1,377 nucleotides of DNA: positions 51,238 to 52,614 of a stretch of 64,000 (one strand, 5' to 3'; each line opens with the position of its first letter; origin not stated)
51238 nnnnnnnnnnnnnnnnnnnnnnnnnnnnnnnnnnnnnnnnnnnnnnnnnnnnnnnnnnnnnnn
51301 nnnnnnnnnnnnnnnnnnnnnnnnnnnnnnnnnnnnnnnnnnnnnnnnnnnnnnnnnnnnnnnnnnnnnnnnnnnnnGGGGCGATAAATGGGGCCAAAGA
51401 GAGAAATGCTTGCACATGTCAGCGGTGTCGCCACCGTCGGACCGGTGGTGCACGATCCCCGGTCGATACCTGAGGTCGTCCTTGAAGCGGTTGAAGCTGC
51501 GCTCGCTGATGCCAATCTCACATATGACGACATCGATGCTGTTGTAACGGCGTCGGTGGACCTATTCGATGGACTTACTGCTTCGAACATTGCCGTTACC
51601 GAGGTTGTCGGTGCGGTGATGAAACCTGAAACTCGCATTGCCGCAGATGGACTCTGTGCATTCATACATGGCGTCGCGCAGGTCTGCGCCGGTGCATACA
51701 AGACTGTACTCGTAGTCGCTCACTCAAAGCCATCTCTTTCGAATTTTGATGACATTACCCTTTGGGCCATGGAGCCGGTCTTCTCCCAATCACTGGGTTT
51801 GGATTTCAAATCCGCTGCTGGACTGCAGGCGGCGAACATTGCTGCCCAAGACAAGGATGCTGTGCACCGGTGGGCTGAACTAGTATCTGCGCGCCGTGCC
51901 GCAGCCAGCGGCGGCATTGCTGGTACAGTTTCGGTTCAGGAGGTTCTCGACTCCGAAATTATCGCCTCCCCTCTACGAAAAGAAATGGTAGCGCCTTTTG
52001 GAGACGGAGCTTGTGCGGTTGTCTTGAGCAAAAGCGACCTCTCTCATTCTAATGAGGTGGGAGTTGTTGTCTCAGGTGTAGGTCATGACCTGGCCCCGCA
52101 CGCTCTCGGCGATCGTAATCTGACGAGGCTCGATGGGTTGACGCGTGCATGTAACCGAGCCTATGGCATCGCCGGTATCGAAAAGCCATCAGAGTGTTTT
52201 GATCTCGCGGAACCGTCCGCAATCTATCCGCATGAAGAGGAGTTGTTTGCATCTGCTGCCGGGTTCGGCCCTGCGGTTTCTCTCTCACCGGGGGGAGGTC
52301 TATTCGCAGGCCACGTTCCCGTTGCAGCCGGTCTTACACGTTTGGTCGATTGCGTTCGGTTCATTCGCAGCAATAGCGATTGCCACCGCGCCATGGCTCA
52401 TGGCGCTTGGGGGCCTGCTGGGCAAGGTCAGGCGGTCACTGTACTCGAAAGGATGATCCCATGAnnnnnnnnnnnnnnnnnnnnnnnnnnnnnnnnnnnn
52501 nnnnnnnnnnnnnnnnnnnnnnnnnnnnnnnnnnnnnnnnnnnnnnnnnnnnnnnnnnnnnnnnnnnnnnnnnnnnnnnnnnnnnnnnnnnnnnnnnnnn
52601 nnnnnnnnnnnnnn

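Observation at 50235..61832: Fourteen-gene, translationally coupled CoA-thioester operon that I cannot map to a textbook pathway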

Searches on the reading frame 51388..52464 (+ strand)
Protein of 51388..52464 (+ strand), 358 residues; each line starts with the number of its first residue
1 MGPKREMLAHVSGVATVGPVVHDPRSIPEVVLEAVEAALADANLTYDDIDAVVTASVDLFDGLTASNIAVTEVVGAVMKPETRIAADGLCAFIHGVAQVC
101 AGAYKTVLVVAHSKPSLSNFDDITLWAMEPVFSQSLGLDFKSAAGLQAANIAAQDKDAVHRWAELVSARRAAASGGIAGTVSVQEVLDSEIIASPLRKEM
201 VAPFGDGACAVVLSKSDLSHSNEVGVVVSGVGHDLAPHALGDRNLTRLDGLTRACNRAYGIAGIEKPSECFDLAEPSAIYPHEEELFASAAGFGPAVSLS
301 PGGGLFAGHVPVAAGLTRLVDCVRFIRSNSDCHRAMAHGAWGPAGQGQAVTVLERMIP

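Call 4: search_protein_families(library=pfam, proteins=[window:51388-52464:+])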
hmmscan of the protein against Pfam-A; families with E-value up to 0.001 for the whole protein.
window:51388-52464:+ (358 aa): 1 family
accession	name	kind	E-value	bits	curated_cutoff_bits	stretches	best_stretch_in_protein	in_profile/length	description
PF08545.16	ACP_syn_III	-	0.00043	20.5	24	0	198-220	46-68/80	3-Oxoacyl-[acyl-carrier-protein (ACP)] synthase III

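Call 10: search_protein_families(library=ncbifam, proteins=[window:51388-52464:+], max_evalue=0.00001)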
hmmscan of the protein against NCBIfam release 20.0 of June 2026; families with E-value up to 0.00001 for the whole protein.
window:51388-52464:+ (358 aa): 15 families
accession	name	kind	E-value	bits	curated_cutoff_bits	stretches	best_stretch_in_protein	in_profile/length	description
NF005924.0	PRK07937.1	subfamily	8.6e-37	127.4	419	1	27-354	25-350/353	lipid-transfer protein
NF004722.0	PRK06066.1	equivalog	7.3e-32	110.8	516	1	26-284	24-291/385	thiolase domain-containing protein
NF006180.0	PRK08313.1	subfamily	8.3e-30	103.9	514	1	26-294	24-301/389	thiolase domain-containing protein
NF004721.0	PRK06065.1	equivalog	8.3e-25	87.5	455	1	29-281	32-295/393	thiolase domain-containing protein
NF004720.0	PRK06064.1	subfamily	6.4e-21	74.5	420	1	23-275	18-282/389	thiolase domain-containing protein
NF005704.0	PRK07516.1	subfamily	4.8e-12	45.5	412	1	191-265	202-276/389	thiolase domain-containing protein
NF053570.1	AcCoTHIOL_METTL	equivalog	3.3e-10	39.4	600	1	25-275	20-280/385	acetyl-CoA acetyltransferase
NF004811.0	PRK06158.1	subfamily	4e-09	35.9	421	1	11-260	12-265/384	acetyl-CoA acetyltransferase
NF004810.0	PRK06157.1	equivalog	5.7e-09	35.6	403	1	27-275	27-292/400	acetyl-CoA acetyltransferase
NF006010.0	PRK08142.1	subfamily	5.7e-09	35.2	462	1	24-265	22-271/388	thiolase domain-containing protein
NF009228.0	PRK12578.1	subfamily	2.8e-08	32.8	485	0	14-112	10-111/387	thiolase domain-containing protein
NF004982.0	PRK06365.1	equivalog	1.3e-07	31.1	695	0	27-219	37-240/430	thiolase domain-containing protein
NF006102.0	PRK08256.1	subfamily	3.1e-07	29.8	436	0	28-236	25-247/394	lipid-transfer protein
NF004715.0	PRK06059.1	equivalog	2.1e-06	27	424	0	22-111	18-111/399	lipid-transfer protein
NF053628.1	BnzsclthlBbsBGT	equivalog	6.6e-06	25.2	750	0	177-264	180-269/389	benzoylsuccinyl-CoA thiolase subunit BbsB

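Call 11: find_related_loci(query=window:51388-52464:+, collection=genome_contigs, flank=10000)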
Query window:51388-52464:+ (358 aa) in genome_contigs; peptide patterns used: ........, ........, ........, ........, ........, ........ (x = any residue, [..] = any of these).
107 stretches matched a pattern; 42 encode a relative of the query (tblastn E <= 1e-3); 42 distinct loci.
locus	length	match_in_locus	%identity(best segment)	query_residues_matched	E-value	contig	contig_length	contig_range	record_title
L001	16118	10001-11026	60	11-358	1e-125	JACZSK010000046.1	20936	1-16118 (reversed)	MAG: Proteobacteria bacterium isolate B110T1L10 B110T1L10_NODE3460, whole genome shotgun sequence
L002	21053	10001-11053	59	4-354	7e-125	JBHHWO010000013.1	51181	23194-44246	MAG: Thermoanaerobaculia bacterium isolate S.2_sp2_bin.11 NODE_47_length_51181_cov_8.935062, whole genome shotgun sequen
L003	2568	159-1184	59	11-354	2e-128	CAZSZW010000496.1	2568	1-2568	MAG TPA_asm: uncultured Gammaproteobacteria bacterium isolate binchicken_co286_3 genome assembly, contig: NODE_37092_len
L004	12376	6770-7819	58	10-354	6e-120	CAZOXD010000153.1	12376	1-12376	MAG TPA_asm: uncultured Pseudomonadota bacterium isolate binchicken_co136_95 genome assembly, contig: NODE_2300_length_1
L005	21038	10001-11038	58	11-358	2e-119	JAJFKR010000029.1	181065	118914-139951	MAG: Woeseiaceae bacterium isolate OFTM24 OFTM24_28, whole genome shotgun sequence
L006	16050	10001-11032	58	11-354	5e-119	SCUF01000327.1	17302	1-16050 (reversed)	MAG: Betaproteobacteria bacterium isolate FW602_bin.24 FW602_bin.24-84510, whole genome shotgun sequence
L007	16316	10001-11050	56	4-354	8e-119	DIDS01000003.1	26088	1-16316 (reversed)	MAG TPA_asm: Acidimicrobiia bacterium UBA5794 UBA5794_contig_906, whole genome shotgun sequence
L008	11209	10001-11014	56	11-354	2e-118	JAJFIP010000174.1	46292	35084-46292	MAG: Emcibacter sp. isolate OFTM146 OFTM146_173, whole genome shotgun sequence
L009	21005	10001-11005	58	23-358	1e-116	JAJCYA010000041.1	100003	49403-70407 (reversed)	MAG: Acidimicrobiia bacterium isolate OFTM344 OFTM344_40, whole genome shotgun sequence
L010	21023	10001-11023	58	11-354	1e-115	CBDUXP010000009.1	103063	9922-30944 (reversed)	MAG TPA_asm: uncultured bacterium isolate SRR22302371_binner123_Refined_25 genome assembly, contig: ERZ26661859.53, whol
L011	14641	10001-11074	56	4-354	2e-115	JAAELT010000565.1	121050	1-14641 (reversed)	MAG: bacterium isolate Bpl_12 BplG_CONTIG5172039, whole genome shotgun sequence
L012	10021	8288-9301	58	11-354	6e-112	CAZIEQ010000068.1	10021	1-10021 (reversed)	MAG TPA_asm: uncultured Acidimicrobiia bacterium isolate binchicken_co275_88 genome assembly, contig: NODE_10743_length_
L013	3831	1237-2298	55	11-354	5e-113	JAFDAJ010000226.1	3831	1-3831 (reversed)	MAG: Deltaproteobacteria bacterium isolate AB_1215_Bin_95 AB_1215_Bin_95_scaffold_40001, whole genome shotgun sequence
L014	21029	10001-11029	55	11-354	3e-110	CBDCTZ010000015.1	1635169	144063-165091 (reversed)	MAG: Polyangiaceae bacterium isolate 4c7673ea-cc67-4993-aab5-aed0b62f3259 genome assembly, contig: contig_15, whole geno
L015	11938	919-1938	58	9-354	2e-111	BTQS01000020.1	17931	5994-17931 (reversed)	MAG: Acidimicrobiia bacterium BMS9Abin20 DNA, NODE_901_length_17931, whole genome shotgun sequence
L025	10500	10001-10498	78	11-176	8e-78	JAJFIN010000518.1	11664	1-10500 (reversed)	MAG: Alphaproteobacteria bacterium isolate OFTM322 OFTM322_517, whole genome shotgun sequence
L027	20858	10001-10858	46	11-354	1e-76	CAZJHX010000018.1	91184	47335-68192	MAG TPA_asm: uncultured Myxococcales bacterium isolate binchicken_co141_27 genome assembly, contig: NODE_828_length_9118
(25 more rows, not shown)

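Call 18: search_solved_structures(query=window:51388-52464:+, max_evalue=0.001)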
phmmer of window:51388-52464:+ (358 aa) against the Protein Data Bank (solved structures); distinct sequences matched with E-value up to 0.001: 3.
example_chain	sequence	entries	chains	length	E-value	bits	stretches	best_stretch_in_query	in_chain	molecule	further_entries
4yzo_A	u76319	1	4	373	3.2e-07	32.9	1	179-352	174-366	Putative acyl-CoA acyltransferase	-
7yvy_A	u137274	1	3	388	0.00029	23.1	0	22-269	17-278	Acetyl-CoA acetyltransferase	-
7pxp_C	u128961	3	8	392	0.00095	21.5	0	177-269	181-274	Benzoylsuccinyl-CoA thiolase subunit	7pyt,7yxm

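Call 36: search_protein_families(library=pfam, proteins=[L027:7714-8685:-, L025:6886-8700:+], max_evalue=0.01)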
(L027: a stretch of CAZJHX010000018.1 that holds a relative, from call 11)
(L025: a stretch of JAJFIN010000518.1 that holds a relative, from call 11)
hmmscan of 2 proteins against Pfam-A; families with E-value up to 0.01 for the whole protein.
L027:7714-8685:- (323 aa): 2 families
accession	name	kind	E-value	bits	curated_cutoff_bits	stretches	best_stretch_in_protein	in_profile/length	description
PF12850.12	Metallophos_2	-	5.4e-08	33.4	27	1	15-126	5-90/154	Calcineurin-like phosphoesterase superfamily domain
PF00149.33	Metallophos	-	5.6e-08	33.9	21.5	1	12-242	2-189/191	Calcineurin-like phosphoesterase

L025:6886-8700:+ (604 aa): 2 families
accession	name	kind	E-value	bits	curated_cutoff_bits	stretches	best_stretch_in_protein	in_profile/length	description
PF00501.34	AMP-binding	-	8.4e-77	259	29.9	1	18-431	6-384/384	AMP-binding enzyme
PF23562.2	AMP-binding_C_3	-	1.4e-11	45.3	20.8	1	468-603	2-122/124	AMP-binding enzyme C-terminal domain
